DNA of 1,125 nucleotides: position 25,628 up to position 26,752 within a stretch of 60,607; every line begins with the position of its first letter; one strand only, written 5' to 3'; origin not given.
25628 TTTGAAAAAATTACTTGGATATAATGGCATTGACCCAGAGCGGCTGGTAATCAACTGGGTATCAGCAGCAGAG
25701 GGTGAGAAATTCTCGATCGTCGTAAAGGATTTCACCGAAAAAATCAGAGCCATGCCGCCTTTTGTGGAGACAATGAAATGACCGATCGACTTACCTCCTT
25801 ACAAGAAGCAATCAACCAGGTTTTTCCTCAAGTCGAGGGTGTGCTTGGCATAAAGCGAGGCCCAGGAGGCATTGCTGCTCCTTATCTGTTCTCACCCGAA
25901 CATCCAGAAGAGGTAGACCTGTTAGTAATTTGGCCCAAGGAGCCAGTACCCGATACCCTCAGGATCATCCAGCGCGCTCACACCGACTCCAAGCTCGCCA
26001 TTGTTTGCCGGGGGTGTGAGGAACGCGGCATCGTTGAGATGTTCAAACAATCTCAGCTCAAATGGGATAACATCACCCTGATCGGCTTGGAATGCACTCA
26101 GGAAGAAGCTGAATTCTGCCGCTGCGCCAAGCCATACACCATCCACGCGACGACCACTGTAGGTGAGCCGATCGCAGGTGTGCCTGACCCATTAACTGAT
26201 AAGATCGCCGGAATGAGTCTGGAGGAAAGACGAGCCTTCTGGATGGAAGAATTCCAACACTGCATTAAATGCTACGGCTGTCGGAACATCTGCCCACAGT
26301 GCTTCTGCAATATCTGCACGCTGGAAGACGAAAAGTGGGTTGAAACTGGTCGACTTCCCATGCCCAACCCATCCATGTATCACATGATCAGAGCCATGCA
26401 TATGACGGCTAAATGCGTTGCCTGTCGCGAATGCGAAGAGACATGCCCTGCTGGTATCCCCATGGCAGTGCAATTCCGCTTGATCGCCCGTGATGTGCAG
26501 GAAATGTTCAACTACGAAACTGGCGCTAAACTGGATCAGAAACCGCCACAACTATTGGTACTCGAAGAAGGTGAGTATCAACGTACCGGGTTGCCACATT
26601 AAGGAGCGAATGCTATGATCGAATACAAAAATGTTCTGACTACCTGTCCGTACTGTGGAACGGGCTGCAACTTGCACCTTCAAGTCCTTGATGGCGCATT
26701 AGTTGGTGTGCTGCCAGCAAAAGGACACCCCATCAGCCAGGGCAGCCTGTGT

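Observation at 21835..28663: hdrCBA-mvhD-FeS-fdhA(Sec) array: candidate formate-linked flavin-based electron-bifurcating complex in a bacterium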

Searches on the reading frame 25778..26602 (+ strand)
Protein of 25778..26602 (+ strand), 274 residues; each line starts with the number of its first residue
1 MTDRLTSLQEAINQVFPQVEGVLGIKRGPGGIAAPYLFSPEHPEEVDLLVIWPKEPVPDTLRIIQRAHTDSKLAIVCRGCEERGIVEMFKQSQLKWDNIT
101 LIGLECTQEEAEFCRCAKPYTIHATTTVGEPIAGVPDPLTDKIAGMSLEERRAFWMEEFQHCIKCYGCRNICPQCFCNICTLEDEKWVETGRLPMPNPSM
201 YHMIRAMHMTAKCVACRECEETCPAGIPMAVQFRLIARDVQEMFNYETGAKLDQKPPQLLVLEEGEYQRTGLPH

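Call 5: search_protein_families(library=pfam, proteins=[window:25778-26602:+])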
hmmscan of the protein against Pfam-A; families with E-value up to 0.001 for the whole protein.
window:25778-26602:+ (274 aa): 0 families

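Call 10: search_protein_families(library=ncbifam, proteins=[window:25778-26602:+], max_evalue=0.01)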
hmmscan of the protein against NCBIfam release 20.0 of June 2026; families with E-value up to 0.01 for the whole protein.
window:25778-26602:+ (274 aa): 9 families
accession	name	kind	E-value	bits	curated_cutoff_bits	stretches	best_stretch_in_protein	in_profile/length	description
NF045670.1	quin_L_LdhH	equivalog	1.9e-06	26.5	800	1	156-251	300-390/706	L-lactate dehydrogenase (quinone) large subunit LdhH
NF009053.0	PRK12387.1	subfamily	0.00059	19.6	204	0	210-239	72-102/180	formate hydrogenlyase complex iron-sulfur subunit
TIGR00314.1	cdhA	equivalog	0.00059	17.7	781.3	1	154-230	393-456/784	CO dehydrogenase/acetyl-CoA synthase complex subunit alpha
TIGR00273.1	TIGR00273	equivalog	0.0012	17.8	444.8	1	159-240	292-372/432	LutB/LldF family L-lactate oxidation iron-sulfur protein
TIGR01971.1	NuoI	subfamily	0.0014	18.2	113.05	0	160-243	42-114/121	NADH-quinone oxidoreductase, chain I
NF004545.0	PRK05888.3-1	equivalog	0.003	17.3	229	1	159-226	65-121/154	NADH-quinone oxidoreductase subunit NuoI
TIGR03379.1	glycerol3P_GlpC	equivalog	0.0037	16.1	279.9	1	157-229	2-70/397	anaerobic glycerol-3-phosphate dehydrogenase subunit GlpC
NF045796.1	DsrK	equivalog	0.004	15.8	400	1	209-251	116-158/453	sulfate reduction electron transfer complex DsrMKJOP subunit DsrK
TIGR02176.1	pyruv_ox_red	equivalog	0.0048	14.8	911.35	1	159-255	682-785/1167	pyruvate:ferredoxin (flavodoxin) oxidoreductase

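Call 12: find_homologous_proteins(query=window:25778-26599:+)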
Query window:25778-26599:+ (274 aa): 254 proteins with E <= 0.001 among 971 candidates; the best 120 are listed.
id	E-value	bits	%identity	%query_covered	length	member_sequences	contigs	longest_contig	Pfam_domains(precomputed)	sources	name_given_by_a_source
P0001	8.6e-174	595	91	100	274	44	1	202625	-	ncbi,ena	-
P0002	1.1e-173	594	92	100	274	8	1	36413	-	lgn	-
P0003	1.6e-169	581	89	100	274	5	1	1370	-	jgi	-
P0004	1.3e-167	574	87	100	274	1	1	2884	-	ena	-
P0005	5.3e-164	563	86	100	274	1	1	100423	-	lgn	-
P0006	2.1e-163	561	87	100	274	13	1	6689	-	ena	-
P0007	2.3e-159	547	84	100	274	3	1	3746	-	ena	-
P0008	4.9e-159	546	84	100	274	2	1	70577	-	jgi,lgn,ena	-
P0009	1.8e-158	544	82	100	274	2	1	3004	-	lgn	-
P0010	1.2e-157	542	82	100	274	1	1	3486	-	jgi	jgi:ferredoxin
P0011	2.3e-157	541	81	100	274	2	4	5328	-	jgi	-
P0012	2.9e-157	540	82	100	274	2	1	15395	-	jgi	jgi:ferredoxin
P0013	3.1e-156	537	81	100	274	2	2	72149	-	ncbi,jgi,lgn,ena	-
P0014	5.1e-156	536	82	100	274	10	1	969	-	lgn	-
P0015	1.5e-154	532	81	100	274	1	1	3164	-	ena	-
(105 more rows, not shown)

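Call 18: find_related_loci(query=A1, collection=genome_contigs, flank=10000)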
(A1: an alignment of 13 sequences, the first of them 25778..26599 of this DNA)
Query A1 (274 aa) in genome_contigs; peptide patterns used: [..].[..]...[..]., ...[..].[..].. (x = any residue, [..] = any of these).
599 stretches matched a pattern (row limit reached: there are more); 523 encode a relative of the query (tblastn E <= 1e-3); the best 80 are kept; 80 distinct loci.
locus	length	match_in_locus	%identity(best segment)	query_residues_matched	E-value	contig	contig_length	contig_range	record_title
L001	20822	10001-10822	91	1-274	3e-173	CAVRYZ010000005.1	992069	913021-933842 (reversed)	MAG: uncultured Chloroflexia bacterium isolate MFD05942.bin.2.86 genome assembly, contig: contig_3979, whole genome shot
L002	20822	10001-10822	90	1-274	3e-172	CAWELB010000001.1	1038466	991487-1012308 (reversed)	MAG: uncultured Chloroflexia bacterium isolate MFD05942.bin.1.323 genome assembly, contig: contig_15811, whole genome sh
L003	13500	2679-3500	89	1-274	4e-166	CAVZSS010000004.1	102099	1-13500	MAG: uncultured Chloroflexia bacterium isolate MFD00709.bin.3.105 genome assembly, contig: contig_115630, whole genome s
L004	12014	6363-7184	82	1-274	9e-158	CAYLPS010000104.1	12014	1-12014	MAG TPA_asm: uncultured Anaerolineaceae bacterium isolate SRP098346_co1_7 genome assembly, contig: NODE_6469_length_1201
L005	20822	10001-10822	80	1-274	2e-152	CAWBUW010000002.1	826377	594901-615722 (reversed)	MAG: uncultured Chloroflexia bacterium isolate MFD03899.bin.1.41 genome assembly, contig: contig_14315, whole genome sho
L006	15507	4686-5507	79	1-274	2e-152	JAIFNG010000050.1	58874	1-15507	MAG: Anaerolinea sp. isolate bin_8 scaffold_151, whole genome shotgun sequence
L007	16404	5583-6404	78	1-274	9e-152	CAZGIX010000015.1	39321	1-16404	MAG TPA_asm: uncultured Anaerolineaceae bacterium isolate binchicken_co259_18 genome assembly, contig: NODE_361_length_3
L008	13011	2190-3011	77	1-274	2e-151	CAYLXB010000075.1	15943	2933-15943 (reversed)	MAG TPA_asm: uncultured Anaerolineaceae bacterium isolate SRP278314_co1_233 genome assembly, contig: NODE_4568_length_15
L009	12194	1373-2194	77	1-274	5e-147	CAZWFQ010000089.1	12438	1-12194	MAG TPA_asm: uncultured Anaerolineaceae bacterium isolate SRP192927_co7_404 genome assembly, contig: NODE_10126_length_1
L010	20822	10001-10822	76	1-274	4e-146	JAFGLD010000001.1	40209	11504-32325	MAG: Anaerolineae bacterium isolate Zod_Metabat.387 k87_42949, whole genome shotgun sequence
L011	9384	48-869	75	1-274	5e-145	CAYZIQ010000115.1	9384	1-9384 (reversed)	MAG TPA_asm: uncultured Chloroflexus sp. isolate SRP098346_co1_418 genome assembly, contig: NODE_9603_length_9384_cov_24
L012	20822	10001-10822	74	1-274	1e-144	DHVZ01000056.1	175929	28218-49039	MAG TPA_asm: Anaerolineales bacterium UBA5195 UBA5195_contig_5689, whole genome shotgun sequence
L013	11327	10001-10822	74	1-274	4e-144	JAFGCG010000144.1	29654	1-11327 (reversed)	MAG: Anaerolineales bacterium isolate Zod_Metabat.109 k87_10177103, whole genome shotgun sequence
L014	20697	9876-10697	73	1-274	3e-142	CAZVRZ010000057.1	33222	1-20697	MAG TPA_asm: uncultured Anaerolineaceae bacterium isolate SRP192927_co7_37 genome assembly, contig: NODE_2041_length_332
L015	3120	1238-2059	73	1-274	5e-148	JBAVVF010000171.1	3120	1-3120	MAG: Anaerolineales bacterium isolate MFD01609_ilm_asm_bin14 k127_326218, whole genome shotgun sequence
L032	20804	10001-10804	45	5-272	5e-72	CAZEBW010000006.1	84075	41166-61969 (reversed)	MAG TPA_asm: uncultured Anaerolineae bacterium isolate binchicken_co17_112 genome assembly, contig: NODE_879_length_8407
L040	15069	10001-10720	44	19-264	9e-71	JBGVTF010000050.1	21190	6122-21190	MAG: Anaerolineae bacterium isolate S_237_B7 k127_297636, whole genome shotgun sequence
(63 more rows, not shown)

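Call 24: predict_structure(alignment_id=A1)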
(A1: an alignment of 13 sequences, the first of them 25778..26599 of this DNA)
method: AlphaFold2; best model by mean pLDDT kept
length: 274 residues; sequences in the alignment: 13
mean_pLDDT: 72.6   pTM: 0.58
mean pLDDT of the five models: 72.6, 72.1, 71.7, 70.4, 70.2
residues with pLDDT >= 90: 89; 70-90: 69; 50-70: 59; < 50: 57
segments of 3 or more residues with pLDDT < 50: 163-189, 191-196, 251-269, 271-274
pLDDT, mean of each block of 10 residues (from residue 1): 86 95 94 94 95 86 93 93 80 88 93 81 92 80 80 72 44 42 47 50 60 52 58 68 61 45 44 39
secondary structure, 60 per line:
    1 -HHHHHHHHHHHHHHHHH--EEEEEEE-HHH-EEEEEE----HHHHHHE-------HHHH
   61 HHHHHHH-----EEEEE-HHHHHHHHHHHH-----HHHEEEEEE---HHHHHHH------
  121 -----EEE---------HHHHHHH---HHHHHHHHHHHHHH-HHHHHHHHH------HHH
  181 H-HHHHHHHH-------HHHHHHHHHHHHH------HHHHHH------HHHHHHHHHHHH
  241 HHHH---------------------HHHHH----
elements in order: H2-18 E21-27 E33-38 H43-48 H57-67 E73-77 H79-90 E99-104 H108-114 E126-128 H138-144 H148-161 H163-171 H178-181 H183-190 H198-210 H217-222 H229-244 H266-270

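Call 26: search_solved_structures(query=A1, max_evalue=10, show_alignments=3)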
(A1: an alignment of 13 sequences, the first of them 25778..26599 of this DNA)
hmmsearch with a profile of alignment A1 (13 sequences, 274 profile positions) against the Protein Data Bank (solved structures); distinct sequences matched with E-value up to 10: 106 (the best 60 are shown).
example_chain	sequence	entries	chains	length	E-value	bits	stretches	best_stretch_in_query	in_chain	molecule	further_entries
9t1s_M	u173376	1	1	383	5.7e-42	147.1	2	128-259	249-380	formate dehydrogenase (coenzyme F420)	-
7bkb_E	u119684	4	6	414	9.7e-37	130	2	140-262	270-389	Formate dehydrogenase, beta subunit (F420)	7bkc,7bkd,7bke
8rvu_E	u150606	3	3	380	6.9e-31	110.8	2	125-257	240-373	Formate dehydrogenase, beta subunit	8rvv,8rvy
9ygv_C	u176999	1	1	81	9.8e-05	25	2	210-240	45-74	Photosystem I iron-sulfur center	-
9m4f_C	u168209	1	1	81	0.00019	24.1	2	210-227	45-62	PsaC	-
7coy_aC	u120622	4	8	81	0.00019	24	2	210-231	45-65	Photosystem I iron-sulfur center | Photosystem I protein PsaC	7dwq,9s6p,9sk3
10eg_C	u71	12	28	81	0.00021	23.9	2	210-231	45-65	Photosystem I iron-sulfur center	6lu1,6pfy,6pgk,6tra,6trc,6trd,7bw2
9uas_C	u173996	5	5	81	0.00022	23.9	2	210-227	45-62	Photosystem I iron-sulfur center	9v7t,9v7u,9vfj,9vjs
7yca_C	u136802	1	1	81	0.00025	23.7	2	210-227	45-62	Photosystem I iron-sulfur center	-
9e0j_K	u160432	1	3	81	0.00029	23.5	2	210-231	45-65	Photosystem I iron-sulfur center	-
1jb0_C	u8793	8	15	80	0.00029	23.5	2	210-231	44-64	PHOTOSYSTEM I IRON-SULFUR CENTER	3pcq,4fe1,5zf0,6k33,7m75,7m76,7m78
7f4v_aC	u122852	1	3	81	0.0003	23.4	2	210-231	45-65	Photosystem I iron-sulfur center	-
1k0t_A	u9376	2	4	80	0.00035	23.2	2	210-231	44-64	PSAC SUBUNIT OF PHOTOSYSTEM I | Photosystem I iron-sulfur center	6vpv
6kmw_aC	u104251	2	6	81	0.00036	23.2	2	210-231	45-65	Photosystem I iron-sulfur center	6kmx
9l0a_C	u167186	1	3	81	0.00051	22.7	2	210-231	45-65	Photosystem I iron-sulfur center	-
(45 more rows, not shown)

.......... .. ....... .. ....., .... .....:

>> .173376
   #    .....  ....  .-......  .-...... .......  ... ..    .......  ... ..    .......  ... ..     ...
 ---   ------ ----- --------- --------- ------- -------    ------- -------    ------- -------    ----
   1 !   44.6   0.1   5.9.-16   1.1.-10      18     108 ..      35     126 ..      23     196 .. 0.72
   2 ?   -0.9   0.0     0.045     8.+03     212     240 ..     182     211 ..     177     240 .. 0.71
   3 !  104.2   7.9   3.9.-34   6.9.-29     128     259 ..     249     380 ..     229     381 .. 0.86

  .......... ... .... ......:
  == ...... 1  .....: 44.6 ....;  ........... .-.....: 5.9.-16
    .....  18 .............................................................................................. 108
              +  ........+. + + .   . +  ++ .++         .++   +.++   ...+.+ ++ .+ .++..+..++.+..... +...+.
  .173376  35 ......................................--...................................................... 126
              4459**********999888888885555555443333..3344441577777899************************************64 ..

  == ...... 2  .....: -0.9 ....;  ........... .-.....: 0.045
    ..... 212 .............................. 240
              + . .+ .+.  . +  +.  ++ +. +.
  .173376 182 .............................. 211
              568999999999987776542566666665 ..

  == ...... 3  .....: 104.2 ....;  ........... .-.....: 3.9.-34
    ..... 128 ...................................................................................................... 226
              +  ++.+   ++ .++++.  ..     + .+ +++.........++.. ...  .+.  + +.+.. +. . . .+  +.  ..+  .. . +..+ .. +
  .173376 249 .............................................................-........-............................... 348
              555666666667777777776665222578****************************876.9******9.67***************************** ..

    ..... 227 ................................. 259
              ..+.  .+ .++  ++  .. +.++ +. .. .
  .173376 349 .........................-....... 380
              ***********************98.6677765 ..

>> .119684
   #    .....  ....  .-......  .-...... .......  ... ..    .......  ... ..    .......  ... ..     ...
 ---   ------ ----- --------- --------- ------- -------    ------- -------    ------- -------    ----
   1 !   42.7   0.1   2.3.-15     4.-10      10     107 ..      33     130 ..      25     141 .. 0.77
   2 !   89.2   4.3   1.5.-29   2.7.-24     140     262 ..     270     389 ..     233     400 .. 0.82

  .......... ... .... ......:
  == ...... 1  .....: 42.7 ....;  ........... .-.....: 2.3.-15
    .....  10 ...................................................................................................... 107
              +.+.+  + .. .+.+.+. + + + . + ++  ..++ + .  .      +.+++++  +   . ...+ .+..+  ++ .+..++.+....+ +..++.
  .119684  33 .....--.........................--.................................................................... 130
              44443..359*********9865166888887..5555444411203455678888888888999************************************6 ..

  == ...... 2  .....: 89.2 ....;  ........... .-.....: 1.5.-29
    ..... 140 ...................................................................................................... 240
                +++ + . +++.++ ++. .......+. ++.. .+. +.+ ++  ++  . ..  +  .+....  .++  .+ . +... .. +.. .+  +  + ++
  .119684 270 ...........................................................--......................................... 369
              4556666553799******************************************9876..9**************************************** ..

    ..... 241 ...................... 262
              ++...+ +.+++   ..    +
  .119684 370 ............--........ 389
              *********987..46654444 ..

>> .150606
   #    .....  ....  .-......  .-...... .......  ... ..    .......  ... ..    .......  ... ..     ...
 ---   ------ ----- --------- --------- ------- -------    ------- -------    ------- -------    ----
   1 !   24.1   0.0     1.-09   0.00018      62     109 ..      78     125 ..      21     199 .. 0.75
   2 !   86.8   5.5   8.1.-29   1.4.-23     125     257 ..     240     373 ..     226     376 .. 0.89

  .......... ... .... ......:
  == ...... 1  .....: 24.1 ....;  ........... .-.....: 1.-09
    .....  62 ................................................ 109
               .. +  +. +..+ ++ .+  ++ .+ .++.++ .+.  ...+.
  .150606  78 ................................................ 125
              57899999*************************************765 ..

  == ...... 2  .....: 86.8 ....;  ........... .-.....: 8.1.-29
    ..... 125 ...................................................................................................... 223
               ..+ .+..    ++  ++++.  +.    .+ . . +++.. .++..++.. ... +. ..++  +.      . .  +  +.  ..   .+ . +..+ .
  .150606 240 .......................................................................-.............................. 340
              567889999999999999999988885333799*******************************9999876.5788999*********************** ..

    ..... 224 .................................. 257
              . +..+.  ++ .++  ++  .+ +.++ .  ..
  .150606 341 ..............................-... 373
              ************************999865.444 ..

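Call 27: fold_search(model_id=the predicted structure, library=pdb)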
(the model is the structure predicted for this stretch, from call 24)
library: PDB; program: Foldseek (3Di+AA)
matches with E <= 10: 516; with E <= 0.001: 9
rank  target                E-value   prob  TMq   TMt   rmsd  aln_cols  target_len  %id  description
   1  7bkb_E                1.8e-09  1.00  0.47  0.34  10.7       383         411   20  Formate dehydrogenase - heterodisulfide reductase - formylmethanofuran dehydrogenase complex from Methanospirillum hun (released 2021-09-29)
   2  8rvu_E                8.1e-09  1.00  0.46  0.36   9.7       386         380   19  CryoEM structure of the Elp-Hdr complex of Methanothermobacter marburgensis state 2 (composite structure) (released 2025-05-14)
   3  5dqr_D                2.2e-04  1.00  0.29  0.20   5.1       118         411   21  The crystal structure of Arabidopsis 7-hydroxymethyl chlorophyll a reductase (HCAR) (released 2016-04-20)
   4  5dqr_E                2.5e-04  1.00  0.30  0.21   6.4       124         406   21  The crystal structure of Arabidopsis 7-hydroxymethyl chlorophyll a reductase (HCAR) (released 2016-04-20)
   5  5dqr_F                3.4e-04  1.00  0.29  0.20   6.5       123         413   21  The crystal structure of Arabidopsis 7-hydroxymethyl chlorophyll a reductase (HCAR) (released 2016-04-20)
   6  9r51_B                3.9e-04  1.00  0.30  0.30   3.4       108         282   14  Dimeric state of the F420-reducing hydrogenase from Methanothermococcus thermolithotrophicus in crystalline form 1 (released 2025-10-22)
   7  5dqr_C                4.4e-04  1.00  0.30  0.20   6.1       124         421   20  The crystal structure of Arabidopsis 7-hydroxymethyl chlorophyll a reductase (HCAR) (released 2016-04-20)
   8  4ci0_C                4.7e-04  1.00  0.29  0.28   3.7       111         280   22  Electron cryo-microscopy of F420-reducing NiFe hydrogenase Frh (released 2014-02-26)
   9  5dqr_A                9.2e-04  1.00  0.29  0.20   6.9       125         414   21  The crystal structure of Arabidopsis 7-hydroxymethyl chlorophyll a reductase (HCAR) (released 2016-04-20)
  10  9r52_B                1.2e-03  1.00  0.27  0.27   5.8       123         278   12  Dimeric state of the F420-reducing hydrogenase from Methanothermococcus thermolithotrophicus in crystalline form 2 (released 2025-10-22)
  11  5dqr_B                1.3e-03  1.00  0.30  0.21   6.8       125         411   19  The crystal structure of Arabidopsis 7-hydroxymethyl chlorophyll a reductase (HCAR) (released 2016-04-20)
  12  6qii_B                1.8e-03  1.00  0.30  0.29   4.7       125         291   12  Xenon derivatization of the F420-reducing [NiFe] hydrogenase complex from Methanosarcina barkeri (released 2019-10-23)
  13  8rja_E                1.8e-03  1.00  0.28  0.23   5.5       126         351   17  Crystal structure of the F420-reducing formylmethanofuran dehydrogenase complex from the ethanotroph Candidatus Ethano (released 2024-10-02)
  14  6qgr_B                2.8e-03  1.00  0.30  0.29   4.7       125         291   12  The F420-reducing [NiFe] hydrogenase complex from Methanosarcina barkeri at the Nia-S state (released 2019-10-23)
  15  9nez_B                4.5e-02  0.72  0.38  0.32  12.5       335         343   14  Structure of the Pyrococcus furiosus SHI complex (released 2025-07-09)
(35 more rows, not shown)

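Call 30: search_protein_families(library=pfam, alignment_id=A1, max_evalue=10)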
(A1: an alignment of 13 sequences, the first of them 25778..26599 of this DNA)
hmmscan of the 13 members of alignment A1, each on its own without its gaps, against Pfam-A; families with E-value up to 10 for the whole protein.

A. member 1, window:25778-26599:+ (274 aa): 13 families
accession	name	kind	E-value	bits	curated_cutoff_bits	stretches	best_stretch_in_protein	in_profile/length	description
PF12837.12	Fer4_6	-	0.0014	18.9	25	1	209-227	5-23/24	4Fe-4S binding domain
PF13187.11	Fer4_9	-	0.0032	17.9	27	3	212-240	1-29/52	4Fe-4S dicluster domain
PF00037.32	Fer4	-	0.0036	17.5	21.1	2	211-227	6-22/24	4Fe-4S binding domain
PF13746.11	Fer4_18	-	0.0059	17.2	27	1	205-229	53-77/114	4Fe-4S dicluster domain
PF12838.12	Fer4_7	-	0.012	16.4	27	1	161-227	1-52/52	4Fe-4S dicluster domain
PF13534.11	Fer4_17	-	0.014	16.4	22.2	2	162-227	2-60/61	4Fe-4S dicluster domain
PF12797.12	Fer4_2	-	0.023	15.1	24.5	2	210-225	7-22/22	4Fe-4S binding domain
PF13183.11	Fer4_8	-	0.026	15.5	27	2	159-227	2-68/68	4Fe-4S dicluster domain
PF11221.13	Med21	-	0.17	12.6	37.3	1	1-19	1-19/144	Subunit 21 of Mediator complex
PF14697.11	Fer4_21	-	0.21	12.2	35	1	208-225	36-53/59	4Fe-4S dicluster domain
PF13237.11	Fer4_10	-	2.2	8.7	25.5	2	209-232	5-22/53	4Fe-4S dicluster domain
PF13370.11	Fer4_13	-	6.5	8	24.5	0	160-176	4-20/58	4Fe-4S single cluster domain of Ferredoxin I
PF17179.9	Fer4_22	-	7.4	7.9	27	1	161-181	1-21/95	4Fe-4S dicluster domain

B. families by the number of members that match (of 13 scanned): 20 families
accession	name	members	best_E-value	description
PF00037.32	Fer4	13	5.4e-06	4Fe-4S binding domain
PF12797.12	Fer4_2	13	6.1e-06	4Fe-4S binding domain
PF13237.11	Fer4_10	13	1.3e-05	4Fe-4S dicluster domain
PF13187.11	Fer4_9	13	3.2e-05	4Fe-4S dicluster domain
PF12837.12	Fer4_6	13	0.00013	4Fe-4S binding domain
PF13183.11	Fer4_8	13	0.00026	4Fe-4S dicluster domain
PF13534.11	Fer4_17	13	0.00065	4Fe-4S dicluster domain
PF13746.11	Fer4_18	13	0.00071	4Fe-4S dicluster domain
PF12800.12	Fer4_4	11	0.00019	4Fe-4S binding domain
PF17179.9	Fer4_22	11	0.0066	4Fe-4S dicluster domain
PF12838.12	Fer4_7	10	0.01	4Fe-4S dicluster domain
PF14697.11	Fer4_21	10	0.018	4Fe-4S dicluster domain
PF12798.12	Fer4_3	5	0.011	4Fe-4S binding domain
PF13484.11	Fer4_16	5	0.019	4Fe-4S double cluster binding domain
PF08782.15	c-SKI_SMAD_bind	4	0.94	c-SKI Smad4 binding domain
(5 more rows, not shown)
